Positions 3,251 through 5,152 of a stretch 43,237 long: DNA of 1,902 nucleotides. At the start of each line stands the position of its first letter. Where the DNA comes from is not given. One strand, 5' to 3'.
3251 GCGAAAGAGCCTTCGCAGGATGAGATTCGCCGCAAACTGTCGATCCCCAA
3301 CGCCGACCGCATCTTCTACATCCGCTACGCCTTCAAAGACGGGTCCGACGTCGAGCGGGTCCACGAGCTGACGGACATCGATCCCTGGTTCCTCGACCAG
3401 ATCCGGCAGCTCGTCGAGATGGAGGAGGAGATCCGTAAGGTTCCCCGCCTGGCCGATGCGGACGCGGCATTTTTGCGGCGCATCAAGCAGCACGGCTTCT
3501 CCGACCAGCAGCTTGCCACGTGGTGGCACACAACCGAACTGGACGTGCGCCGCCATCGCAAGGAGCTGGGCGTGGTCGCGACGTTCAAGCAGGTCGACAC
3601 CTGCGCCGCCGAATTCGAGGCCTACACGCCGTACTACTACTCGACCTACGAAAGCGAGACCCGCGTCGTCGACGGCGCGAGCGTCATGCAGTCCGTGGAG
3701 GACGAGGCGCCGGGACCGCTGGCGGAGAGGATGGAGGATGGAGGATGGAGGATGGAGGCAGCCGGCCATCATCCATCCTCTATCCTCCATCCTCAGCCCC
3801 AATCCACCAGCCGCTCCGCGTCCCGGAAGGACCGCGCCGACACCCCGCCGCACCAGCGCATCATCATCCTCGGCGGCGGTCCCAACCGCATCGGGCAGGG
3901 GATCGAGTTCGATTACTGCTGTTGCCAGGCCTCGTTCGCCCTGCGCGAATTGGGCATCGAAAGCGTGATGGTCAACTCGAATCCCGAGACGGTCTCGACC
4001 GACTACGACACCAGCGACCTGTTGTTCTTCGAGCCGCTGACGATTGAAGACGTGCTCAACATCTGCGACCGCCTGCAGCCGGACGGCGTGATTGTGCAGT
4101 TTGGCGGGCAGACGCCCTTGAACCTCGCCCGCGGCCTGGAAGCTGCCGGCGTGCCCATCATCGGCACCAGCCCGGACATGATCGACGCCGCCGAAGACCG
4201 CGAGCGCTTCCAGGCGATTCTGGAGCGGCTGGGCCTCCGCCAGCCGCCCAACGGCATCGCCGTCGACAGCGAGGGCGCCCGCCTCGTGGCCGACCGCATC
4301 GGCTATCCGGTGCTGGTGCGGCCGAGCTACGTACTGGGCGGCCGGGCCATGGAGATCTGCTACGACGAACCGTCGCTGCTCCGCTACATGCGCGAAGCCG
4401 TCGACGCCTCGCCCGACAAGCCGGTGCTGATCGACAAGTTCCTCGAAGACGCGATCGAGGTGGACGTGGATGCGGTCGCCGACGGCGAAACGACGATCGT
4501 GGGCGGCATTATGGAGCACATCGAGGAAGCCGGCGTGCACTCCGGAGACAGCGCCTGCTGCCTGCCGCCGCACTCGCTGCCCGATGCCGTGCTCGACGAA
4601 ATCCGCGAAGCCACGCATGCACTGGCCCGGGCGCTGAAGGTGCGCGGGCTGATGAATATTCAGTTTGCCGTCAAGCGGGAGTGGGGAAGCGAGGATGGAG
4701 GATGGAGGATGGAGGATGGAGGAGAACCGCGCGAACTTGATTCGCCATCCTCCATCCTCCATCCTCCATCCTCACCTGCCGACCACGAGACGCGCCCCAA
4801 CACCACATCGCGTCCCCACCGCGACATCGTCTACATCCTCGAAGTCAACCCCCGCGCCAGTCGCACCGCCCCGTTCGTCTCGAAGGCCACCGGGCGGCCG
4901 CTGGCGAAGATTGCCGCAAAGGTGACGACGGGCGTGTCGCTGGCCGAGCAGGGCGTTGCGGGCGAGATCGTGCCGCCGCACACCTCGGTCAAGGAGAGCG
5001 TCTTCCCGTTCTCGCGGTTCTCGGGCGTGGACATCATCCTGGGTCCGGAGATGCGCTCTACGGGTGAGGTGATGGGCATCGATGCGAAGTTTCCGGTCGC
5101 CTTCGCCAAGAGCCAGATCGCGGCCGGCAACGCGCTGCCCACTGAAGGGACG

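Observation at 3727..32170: The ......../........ repeat family is stop-free in all six frames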

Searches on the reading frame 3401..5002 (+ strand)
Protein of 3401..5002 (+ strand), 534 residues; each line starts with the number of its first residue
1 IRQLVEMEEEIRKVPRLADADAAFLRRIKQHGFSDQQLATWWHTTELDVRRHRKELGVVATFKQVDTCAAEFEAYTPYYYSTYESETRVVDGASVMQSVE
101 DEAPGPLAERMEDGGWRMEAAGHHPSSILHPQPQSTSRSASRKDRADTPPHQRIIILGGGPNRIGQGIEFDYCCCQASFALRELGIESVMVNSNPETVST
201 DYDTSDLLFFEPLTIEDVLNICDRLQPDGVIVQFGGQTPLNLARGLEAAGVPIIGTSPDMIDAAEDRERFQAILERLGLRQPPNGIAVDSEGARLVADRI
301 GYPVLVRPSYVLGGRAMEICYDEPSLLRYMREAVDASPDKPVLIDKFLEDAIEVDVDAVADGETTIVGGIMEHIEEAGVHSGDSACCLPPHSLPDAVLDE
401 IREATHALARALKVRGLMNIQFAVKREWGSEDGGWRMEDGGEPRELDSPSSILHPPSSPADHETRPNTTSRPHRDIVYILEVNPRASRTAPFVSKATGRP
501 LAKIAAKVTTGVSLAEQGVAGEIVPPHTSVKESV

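Call 75: search_solved_structures(query=window:3401-5002:+, max_evalue=1e-50, show_alignments=1)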
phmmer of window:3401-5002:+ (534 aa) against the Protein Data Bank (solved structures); distinct sequences matched with E-value up to 1e-50: 5.
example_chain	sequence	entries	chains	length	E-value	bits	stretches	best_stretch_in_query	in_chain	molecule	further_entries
1bxr_A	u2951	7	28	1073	6.8e-208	694.8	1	150-426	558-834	CARBAMOYL-PHOSPHATE SYNTHASE | CARBAMOYL PHOSPHATE SYNTHETASE: LARGE SUBUNIT | CARBAMOYL PHOSPHATE SYNTHETASE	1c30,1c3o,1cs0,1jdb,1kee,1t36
1ce8_A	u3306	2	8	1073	2.1e-207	693.1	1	150-426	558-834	PROTEIN (CARBAMOYL-PHOSPHATE SYNTHASE) | carbamoyl phosphate synthetase large chain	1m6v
1a9x_A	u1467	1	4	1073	2.6e-206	689.5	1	150-426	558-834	CARBAMOYL PHOSPHATE SYNTHETASE (LARGE CHAIN)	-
5dot_A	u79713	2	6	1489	2.9e-125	422.1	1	154-425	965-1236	Carbamoyl-phosphate synthase [ammonia], mitochondrial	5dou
6uel_A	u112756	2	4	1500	3.1e-125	422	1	154-425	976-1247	Carbamoyl-phosphate synthase [ammonia], mitochondrial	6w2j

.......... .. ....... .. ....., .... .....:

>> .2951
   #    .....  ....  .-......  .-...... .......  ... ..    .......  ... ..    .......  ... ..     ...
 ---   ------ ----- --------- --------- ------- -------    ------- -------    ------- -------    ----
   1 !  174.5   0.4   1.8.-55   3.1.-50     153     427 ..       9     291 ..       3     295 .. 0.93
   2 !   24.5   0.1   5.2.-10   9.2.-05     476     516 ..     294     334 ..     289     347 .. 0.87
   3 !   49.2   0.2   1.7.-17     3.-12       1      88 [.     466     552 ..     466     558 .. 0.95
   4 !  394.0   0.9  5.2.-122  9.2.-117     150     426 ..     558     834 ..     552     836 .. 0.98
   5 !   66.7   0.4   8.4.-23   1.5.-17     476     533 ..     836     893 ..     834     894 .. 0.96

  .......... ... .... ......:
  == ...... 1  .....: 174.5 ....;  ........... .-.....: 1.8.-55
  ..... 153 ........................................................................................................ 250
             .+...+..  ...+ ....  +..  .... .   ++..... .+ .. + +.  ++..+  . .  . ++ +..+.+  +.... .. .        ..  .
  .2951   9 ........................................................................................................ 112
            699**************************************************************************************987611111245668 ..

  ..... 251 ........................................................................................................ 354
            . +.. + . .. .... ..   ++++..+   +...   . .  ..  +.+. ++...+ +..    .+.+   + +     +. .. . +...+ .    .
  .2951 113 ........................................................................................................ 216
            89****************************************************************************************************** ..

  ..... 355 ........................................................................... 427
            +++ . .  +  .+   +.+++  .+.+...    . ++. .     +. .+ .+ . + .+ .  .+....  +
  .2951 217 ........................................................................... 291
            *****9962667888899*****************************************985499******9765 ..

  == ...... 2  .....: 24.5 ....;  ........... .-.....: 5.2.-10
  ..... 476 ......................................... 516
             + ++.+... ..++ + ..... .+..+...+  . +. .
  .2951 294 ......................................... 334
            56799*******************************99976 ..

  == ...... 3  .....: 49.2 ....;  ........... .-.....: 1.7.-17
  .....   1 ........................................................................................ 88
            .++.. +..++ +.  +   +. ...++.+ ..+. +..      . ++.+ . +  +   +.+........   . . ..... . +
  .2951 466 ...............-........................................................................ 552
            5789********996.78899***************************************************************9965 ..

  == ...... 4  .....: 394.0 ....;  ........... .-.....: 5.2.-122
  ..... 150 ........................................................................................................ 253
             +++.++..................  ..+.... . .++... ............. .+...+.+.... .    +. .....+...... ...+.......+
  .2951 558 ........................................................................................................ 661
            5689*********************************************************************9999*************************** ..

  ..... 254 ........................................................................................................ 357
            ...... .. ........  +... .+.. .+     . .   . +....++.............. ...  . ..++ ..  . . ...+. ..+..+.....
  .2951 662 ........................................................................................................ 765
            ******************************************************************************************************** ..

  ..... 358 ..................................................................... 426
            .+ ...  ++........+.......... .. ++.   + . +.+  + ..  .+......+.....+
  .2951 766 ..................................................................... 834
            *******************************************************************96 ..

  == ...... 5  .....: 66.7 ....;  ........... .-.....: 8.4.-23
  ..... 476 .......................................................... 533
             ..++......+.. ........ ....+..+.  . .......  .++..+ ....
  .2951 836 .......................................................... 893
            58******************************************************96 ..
